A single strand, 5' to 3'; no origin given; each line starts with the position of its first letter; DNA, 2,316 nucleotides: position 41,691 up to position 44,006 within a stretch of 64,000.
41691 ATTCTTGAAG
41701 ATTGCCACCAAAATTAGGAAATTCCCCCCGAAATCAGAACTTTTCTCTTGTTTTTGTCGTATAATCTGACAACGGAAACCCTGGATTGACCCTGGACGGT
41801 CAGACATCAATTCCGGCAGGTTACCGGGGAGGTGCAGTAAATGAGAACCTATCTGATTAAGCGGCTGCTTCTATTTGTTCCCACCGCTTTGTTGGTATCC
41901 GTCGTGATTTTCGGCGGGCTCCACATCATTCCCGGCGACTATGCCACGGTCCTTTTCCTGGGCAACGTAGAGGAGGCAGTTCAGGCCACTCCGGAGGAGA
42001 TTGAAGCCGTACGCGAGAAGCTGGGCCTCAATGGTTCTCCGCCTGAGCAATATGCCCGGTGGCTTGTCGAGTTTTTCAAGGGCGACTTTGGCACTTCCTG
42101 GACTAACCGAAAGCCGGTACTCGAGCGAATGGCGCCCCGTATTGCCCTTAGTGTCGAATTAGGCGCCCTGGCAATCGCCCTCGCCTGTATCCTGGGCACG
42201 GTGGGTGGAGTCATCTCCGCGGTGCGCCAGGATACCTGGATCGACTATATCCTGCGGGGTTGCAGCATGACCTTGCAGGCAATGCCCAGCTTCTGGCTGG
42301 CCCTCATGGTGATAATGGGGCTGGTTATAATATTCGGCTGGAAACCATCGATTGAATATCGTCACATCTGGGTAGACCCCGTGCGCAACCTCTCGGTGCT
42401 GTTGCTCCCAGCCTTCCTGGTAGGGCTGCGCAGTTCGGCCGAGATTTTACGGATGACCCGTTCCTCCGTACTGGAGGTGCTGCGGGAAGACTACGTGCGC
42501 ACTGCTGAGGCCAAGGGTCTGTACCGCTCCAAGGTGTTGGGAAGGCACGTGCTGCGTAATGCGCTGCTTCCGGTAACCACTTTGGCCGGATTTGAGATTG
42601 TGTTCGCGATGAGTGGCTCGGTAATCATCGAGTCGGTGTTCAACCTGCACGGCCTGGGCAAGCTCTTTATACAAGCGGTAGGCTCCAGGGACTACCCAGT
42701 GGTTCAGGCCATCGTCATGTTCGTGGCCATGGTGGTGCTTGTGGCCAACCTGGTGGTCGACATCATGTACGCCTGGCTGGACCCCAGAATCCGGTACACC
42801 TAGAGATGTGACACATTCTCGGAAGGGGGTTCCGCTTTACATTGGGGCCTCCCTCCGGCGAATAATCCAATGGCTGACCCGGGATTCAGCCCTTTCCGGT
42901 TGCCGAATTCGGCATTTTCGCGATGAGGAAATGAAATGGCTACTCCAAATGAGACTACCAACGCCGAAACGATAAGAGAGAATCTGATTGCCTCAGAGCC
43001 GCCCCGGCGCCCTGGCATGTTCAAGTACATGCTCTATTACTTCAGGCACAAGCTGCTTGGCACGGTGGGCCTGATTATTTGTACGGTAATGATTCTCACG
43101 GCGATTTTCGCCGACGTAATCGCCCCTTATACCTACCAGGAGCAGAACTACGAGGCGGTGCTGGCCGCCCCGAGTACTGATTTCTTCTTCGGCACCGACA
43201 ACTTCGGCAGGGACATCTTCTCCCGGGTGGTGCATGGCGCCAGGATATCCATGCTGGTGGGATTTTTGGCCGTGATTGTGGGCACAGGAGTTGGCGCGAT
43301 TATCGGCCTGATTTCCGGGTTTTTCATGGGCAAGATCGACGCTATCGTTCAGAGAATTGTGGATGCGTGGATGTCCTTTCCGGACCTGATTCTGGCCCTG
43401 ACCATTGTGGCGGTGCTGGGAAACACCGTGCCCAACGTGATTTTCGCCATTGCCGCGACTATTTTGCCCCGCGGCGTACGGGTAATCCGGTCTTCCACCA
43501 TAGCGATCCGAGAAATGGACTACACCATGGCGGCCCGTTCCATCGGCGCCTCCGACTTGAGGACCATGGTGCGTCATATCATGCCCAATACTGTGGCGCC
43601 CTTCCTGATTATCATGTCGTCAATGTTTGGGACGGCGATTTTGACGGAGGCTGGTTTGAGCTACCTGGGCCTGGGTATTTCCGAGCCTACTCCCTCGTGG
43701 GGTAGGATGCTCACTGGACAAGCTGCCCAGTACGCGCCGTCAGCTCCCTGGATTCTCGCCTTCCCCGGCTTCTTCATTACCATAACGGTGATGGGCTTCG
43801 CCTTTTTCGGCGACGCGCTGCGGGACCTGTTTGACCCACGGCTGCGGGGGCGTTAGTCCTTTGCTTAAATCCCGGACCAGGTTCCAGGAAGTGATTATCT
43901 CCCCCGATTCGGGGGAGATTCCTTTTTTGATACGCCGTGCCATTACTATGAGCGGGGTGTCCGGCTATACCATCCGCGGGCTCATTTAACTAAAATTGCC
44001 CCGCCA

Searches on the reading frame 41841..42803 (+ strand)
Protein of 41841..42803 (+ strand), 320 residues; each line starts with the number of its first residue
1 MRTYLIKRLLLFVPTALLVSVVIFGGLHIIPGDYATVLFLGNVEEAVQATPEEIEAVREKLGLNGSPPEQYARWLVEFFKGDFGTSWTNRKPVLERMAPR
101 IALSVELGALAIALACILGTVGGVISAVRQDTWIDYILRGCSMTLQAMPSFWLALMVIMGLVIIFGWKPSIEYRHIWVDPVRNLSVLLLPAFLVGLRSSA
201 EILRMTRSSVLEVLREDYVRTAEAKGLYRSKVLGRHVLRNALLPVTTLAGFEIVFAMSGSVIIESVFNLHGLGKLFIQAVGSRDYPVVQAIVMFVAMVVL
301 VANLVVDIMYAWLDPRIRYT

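Call 11: search_protein_families(library=pfam, proteins=[window:41841-42803:+])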
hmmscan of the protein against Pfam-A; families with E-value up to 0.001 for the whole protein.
window:41841-42803:+ (320 aa): 2 families
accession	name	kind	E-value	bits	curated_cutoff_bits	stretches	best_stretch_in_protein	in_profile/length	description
PF00528.27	BPD_transp_1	-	2.4e-39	135.4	26.4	1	119-318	1-183/184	Binding-protein-dependent transport system inner membrane component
PF19300.4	BPD_transp_1_N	-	2.6e-08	34.5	23.8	1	1-82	1-76/114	Binding-prot-dependent transport system membrane comp, N-term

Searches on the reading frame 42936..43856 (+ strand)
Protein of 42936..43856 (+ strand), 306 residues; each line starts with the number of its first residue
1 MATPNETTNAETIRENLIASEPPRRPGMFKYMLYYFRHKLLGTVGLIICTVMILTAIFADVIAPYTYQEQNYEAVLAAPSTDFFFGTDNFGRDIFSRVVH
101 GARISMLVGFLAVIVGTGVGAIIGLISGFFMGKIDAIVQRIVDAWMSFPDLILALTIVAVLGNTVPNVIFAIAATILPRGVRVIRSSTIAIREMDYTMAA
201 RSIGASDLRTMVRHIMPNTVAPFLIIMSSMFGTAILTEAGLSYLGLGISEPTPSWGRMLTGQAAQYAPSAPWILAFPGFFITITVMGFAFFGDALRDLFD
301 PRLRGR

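Call 11: search_protein_families(library=pfam, proteins=[window:42936-43856:+])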
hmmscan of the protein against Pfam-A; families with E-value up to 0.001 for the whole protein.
window:42936-43856:+ (306 aa): 2 families
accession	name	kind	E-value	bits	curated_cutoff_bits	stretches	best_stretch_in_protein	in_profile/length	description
PF00528.27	BPD_transp_1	-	3.5e-25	89.3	26.4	1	120-304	1-183/184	Binding-protein-dependent transport system inner membrane component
PF12911.12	OppC_N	-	5e-10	39.6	23.9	1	28-79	2-53/53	N-terminal TM domain of oligopeptide transport permease C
